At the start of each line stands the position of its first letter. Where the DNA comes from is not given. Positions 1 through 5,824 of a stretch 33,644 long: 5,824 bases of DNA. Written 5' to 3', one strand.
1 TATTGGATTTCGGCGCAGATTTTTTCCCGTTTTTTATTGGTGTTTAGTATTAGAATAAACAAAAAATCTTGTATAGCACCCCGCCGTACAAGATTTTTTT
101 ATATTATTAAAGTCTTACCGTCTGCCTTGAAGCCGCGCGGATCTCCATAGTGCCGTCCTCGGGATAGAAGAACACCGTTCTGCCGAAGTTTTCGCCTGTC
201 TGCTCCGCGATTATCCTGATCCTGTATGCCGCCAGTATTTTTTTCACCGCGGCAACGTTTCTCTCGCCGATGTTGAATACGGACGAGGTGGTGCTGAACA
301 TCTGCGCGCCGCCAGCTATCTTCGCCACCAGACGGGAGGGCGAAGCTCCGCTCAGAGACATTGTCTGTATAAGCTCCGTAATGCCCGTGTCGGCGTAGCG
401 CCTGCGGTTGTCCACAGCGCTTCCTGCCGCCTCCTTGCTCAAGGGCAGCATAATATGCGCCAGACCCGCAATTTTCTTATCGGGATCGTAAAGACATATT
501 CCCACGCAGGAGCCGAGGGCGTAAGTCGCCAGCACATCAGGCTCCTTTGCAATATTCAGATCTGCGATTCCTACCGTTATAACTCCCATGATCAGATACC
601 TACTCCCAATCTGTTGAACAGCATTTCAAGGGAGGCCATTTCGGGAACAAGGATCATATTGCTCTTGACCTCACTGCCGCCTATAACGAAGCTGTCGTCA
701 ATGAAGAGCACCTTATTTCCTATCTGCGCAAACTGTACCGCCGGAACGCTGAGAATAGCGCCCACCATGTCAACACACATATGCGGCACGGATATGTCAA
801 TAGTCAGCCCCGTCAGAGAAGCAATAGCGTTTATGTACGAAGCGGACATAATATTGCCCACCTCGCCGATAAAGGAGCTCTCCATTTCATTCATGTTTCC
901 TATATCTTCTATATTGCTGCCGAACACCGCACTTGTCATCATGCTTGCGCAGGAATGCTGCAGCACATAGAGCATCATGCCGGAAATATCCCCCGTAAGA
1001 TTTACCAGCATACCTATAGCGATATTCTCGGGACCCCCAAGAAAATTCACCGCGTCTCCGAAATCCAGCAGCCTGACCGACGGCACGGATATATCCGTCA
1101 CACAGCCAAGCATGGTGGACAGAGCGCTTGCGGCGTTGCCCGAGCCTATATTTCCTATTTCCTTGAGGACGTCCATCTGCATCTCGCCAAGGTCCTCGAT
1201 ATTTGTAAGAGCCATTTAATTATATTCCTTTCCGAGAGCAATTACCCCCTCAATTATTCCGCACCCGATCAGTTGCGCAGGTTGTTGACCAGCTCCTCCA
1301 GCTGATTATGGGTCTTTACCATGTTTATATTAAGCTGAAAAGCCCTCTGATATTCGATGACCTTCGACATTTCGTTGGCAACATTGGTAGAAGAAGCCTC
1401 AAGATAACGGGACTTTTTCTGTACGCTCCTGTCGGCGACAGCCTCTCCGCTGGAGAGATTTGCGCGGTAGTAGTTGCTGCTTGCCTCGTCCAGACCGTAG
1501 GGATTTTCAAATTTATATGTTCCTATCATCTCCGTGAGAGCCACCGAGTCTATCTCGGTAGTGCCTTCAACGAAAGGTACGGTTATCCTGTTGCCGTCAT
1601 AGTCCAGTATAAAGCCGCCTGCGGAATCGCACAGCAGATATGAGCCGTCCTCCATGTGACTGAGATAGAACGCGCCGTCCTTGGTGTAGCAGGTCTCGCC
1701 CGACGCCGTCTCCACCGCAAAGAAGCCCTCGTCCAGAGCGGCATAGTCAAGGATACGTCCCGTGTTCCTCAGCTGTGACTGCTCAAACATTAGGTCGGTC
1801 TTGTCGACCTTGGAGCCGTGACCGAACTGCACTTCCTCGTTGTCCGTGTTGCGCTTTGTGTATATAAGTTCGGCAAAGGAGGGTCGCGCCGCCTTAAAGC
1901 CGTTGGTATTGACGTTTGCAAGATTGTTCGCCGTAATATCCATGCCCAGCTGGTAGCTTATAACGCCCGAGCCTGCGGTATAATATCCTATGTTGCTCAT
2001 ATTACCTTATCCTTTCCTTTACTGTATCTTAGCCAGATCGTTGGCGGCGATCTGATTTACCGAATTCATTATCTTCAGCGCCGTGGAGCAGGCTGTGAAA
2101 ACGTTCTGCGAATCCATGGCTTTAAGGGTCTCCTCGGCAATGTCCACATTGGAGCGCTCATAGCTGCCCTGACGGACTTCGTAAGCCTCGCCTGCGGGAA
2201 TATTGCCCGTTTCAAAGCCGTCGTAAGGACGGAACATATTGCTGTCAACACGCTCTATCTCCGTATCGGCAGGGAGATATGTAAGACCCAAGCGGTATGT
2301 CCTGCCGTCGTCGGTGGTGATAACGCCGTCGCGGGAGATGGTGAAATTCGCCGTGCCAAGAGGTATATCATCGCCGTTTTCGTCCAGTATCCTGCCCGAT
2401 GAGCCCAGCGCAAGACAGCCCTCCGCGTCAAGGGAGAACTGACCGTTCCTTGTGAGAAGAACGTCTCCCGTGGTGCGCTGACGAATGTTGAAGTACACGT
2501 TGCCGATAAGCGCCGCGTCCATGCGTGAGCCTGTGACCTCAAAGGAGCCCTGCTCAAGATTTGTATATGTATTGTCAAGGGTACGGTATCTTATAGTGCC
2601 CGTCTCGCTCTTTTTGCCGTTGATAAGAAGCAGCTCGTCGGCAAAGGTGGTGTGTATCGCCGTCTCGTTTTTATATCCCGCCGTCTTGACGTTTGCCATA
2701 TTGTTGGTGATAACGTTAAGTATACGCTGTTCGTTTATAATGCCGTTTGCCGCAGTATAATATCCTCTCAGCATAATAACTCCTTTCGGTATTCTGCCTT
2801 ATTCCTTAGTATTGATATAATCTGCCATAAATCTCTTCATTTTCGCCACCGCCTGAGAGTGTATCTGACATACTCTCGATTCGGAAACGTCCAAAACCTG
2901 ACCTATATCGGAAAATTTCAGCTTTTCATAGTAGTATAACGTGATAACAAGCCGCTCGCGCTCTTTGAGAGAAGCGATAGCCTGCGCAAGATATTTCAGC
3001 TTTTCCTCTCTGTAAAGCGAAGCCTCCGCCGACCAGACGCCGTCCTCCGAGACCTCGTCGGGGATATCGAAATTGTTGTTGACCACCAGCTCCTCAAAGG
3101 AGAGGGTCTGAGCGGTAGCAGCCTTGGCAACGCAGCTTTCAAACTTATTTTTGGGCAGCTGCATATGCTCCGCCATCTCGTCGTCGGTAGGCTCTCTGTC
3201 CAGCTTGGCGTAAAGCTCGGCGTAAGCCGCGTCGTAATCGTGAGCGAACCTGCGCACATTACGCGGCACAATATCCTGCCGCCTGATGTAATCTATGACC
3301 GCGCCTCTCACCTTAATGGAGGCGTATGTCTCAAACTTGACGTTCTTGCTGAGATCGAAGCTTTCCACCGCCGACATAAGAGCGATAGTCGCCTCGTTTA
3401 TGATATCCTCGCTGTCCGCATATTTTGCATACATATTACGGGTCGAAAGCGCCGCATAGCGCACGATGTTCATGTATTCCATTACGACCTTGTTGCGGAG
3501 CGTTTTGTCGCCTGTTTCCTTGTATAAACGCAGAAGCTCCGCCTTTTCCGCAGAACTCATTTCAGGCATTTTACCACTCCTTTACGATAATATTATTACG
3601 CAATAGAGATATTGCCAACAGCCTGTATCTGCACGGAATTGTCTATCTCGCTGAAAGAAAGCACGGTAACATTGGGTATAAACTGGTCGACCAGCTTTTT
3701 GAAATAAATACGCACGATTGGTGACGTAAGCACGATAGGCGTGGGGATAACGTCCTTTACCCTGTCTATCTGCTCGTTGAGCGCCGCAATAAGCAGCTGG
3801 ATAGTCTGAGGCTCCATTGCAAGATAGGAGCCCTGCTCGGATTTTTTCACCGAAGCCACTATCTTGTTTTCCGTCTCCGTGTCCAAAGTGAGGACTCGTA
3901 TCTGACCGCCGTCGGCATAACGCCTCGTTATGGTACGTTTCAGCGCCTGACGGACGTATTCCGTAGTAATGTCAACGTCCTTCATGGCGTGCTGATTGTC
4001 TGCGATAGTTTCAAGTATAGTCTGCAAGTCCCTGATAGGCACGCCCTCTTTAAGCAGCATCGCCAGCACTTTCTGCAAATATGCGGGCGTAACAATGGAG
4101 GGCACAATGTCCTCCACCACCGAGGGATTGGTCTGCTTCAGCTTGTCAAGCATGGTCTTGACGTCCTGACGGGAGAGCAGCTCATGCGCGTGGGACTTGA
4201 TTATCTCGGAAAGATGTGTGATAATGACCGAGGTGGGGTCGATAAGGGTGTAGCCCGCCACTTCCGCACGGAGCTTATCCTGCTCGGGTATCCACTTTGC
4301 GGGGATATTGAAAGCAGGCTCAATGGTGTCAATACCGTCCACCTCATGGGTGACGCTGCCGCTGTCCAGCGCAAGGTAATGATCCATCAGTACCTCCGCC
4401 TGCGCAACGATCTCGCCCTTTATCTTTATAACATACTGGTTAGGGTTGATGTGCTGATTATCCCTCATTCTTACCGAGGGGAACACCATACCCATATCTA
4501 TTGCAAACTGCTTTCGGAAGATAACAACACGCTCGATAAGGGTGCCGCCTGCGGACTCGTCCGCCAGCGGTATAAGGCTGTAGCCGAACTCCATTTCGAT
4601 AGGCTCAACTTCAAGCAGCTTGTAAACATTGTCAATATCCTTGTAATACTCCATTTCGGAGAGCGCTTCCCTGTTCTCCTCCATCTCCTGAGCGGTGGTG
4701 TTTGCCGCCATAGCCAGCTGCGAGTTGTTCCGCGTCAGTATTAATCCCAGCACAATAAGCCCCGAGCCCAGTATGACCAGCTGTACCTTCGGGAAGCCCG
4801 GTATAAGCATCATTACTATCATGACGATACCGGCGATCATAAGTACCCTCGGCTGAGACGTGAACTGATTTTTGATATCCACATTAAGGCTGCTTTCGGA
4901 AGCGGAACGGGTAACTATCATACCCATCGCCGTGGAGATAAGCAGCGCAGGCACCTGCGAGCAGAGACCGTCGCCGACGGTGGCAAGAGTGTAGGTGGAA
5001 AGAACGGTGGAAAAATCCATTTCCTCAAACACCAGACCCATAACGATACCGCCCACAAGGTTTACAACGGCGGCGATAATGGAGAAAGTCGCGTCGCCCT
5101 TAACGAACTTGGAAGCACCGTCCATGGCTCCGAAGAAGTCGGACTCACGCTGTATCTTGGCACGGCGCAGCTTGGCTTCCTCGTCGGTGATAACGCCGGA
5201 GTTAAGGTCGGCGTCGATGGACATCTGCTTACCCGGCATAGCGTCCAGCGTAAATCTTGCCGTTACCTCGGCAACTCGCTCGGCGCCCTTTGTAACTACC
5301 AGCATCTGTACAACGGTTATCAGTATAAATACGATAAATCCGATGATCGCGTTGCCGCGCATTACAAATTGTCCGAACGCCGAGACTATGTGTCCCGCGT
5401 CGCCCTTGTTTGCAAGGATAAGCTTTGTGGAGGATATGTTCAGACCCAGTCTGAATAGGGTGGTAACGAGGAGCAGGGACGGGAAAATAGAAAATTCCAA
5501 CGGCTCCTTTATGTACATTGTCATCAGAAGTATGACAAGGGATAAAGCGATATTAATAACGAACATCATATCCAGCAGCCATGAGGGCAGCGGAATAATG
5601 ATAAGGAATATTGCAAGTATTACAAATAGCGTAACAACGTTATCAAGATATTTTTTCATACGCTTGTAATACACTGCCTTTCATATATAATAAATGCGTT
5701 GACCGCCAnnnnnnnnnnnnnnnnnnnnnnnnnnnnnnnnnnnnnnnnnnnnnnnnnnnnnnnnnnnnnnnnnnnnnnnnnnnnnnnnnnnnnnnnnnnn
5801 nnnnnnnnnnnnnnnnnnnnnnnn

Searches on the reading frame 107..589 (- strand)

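Call 6: search_protein_families(library=pfam, proteins=[window:107-589:-], max_evalue=0.001)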
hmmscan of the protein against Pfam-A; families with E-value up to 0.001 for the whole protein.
window:107-589:- (160 aa): 1 family
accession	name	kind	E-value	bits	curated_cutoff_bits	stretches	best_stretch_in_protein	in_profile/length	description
PF03975.18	CheD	-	2.5e-35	121.3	25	1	47-151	1-107/108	CheD chemotactic sensory transduction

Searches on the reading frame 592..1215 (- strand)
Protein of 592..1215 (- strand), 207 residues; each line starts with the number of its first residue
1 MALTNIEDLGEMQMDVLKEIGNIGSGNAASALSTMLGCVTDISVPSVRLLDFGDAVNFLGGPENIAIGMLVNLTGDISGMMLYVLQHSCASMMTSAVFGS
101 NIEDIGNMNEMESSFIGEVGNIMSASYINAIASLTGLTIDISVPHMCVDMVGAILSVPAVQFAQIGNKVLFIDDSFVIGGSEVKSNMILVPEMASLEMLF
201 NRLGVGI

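Call 6: search_protein_families(library=pfam, proteins=[window:592-1215:-], max_evalue=0.001)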
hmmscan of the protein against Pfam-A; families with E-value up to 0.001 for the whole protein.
window:592-1215:- (207 aa): 2 families
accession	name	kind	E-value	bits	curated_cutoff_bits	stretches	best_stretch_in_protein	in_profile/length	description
PF04509.17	CheC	-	6.8e-26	90.4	22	2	12-47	1-36/38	CheC-like family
PF13690.11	CheX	-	4.5e-10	39.9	27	1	69-150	3-76/94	Chemotaxis phosphatase CheX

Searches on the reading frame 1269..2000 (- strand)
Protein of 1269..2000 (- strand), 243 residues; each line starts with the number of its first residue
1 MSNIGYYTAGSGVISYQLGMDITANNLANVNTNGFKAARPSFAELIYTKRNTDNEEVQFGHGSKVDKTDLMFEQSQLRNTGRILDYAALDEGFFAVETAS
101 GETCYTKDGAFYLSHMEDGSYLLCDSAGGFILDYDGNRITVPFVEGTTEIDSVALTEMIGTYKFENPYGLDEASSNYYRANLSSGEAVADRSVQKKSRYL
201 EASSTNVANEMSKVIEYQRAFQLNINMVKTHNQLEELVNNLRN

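Call 6: search_protein_families(library=pfam, proteins=[window:1269-2000:-], max_evalue=0.001)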
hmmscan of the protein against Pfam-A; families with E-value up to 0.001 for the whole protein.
window:1269-2000:- (243 aa): 3 families
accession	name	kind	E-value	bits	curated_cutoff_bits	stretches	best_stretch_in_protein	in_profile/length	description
PF06429.18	Flg_bbr_C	-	5e-11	42.4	23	1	197-241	2-46/46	Flagellar basal body rod FlgEFG protein C-terminal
PF22692.1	LlgE_F_G_D1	-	2.9e-07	31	27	1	91-143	5-49/64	Flagellar hook protein FlgE/F/G D1 domain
PF00460.25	Flg_bb_rod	-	3.3e-07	30.6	20.7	1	7-36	2-31/31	Flagella basal body rod protein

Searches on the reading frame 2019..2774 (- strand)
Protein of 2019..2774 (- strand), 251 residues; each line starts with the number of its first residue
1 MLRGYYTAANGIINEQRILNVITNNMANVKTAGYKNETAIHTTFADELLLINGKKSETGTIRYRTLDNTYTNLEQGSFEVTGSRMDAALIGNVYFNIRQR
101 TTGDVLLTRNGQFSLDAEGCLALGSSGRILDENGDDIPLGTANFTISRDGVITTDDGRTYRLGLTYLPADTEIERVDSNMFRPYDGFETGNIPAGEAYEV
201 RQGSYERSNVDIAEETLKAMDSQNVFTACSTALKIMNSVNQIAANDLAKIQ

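Call 6: search_protein_families(library=pfam, proteins=[window:2019-2774:-], max_evalue=0.001)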
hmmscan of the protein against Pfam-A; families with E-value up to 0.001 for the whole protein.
window:2019-2774:- (251 aa): 3 families
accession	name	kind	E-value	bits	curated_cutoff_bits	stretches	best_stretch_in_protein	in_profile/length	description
PF22692.1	LlgE_F_G_D1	-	1.8e-08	34.8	27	1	89-153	2-63/64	Flagellar hook protein FlgE/F/G D1 domain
PF00460.25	Flg_bb_rod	-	4.3e-06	27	20.7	1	6-35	2-31/31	Flagella basal body rod protein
PF06429.18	Flg_bbr_C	-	1.9e-05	24.5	23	1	201-245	1-45/46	Flagellar basal body rod FlgEFG protein C-terminal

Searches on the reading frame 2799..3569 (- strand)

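Call 6: search_protein_families(library=pfam, proteins=[window:2799-3569:-], max_evalue=0.001)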
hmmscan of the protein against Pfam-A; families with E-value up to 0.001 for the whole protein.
window:2799-3569:- (256 aa): 5 families
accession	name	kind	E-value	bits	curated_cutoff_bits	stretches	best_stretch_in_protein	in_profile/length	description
PF04545.22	Sigma70_r4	-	1.2e-16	60.4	24.1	1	197-245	1-49/50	Sigma-70, region 4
PF04542.20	Sigma70_r2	-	7.8e-13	48.5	24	1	44-99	14-69/71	Sigma-70 region 2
PF08281.18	Sigma70_r4_2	-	6.8e-09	35.7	25.7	1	193-244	3-54/54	Sigma-70, region 4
PF04539.22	Sigma70_r3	-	7.9e-07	29.5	25.3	1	114-159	8-53/78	Sigma-70 region 3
PF13384.12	HTH_23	-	3.5e-05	23.9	24.6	1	201-238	2-39/50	Homeodomain-like domain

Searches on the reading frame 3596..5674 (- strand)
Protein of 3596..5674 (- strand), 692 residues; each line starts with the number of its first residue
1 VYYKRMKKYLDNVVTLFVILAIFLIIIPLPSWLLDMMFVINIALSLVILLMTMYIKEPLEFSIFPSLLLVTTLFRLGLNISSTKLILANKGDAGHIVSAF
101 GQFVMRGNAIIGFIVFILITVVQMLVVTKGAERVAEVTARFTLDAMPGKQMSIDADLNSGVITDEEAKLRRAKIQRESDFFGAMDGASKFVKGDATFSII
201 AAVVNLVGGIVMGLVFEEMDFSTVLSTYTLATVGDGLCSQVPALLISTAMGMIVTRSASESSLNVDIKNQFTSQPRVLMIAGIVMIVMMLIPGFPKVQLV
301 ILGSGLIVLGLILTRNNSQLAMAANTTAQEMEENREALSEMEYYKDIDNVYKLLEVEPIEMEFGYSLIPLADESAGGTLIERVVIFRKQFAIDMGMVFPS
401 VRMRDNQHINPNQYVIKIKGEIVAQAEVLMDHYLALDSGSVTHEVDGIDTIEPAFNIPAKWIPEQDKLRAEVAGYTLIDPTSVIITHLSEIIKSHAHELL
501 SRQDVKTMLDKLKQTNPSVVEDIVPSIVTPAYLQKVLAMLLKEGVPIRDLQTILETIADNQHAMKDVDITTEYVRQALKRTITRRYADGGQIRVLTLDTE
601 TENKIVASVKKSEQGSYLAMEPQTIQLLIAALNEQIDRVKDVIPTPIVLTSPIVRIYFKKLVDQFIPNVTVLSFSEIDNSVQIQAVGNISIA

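Call 6: search_protein_families(library=pfam, proteins=[window:3596-5674:-], max_evalue=0.001)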
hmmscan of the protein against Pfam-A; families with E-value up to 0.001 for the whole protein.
window:3596-5674:- (692 aa): 1 family
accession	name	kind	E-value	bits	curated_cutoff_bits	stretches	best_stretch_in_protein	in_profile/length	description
PF00771.25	FHIPEP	-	1.5e-255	850.2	29.1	1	22-681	2-656/657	FHIPEP family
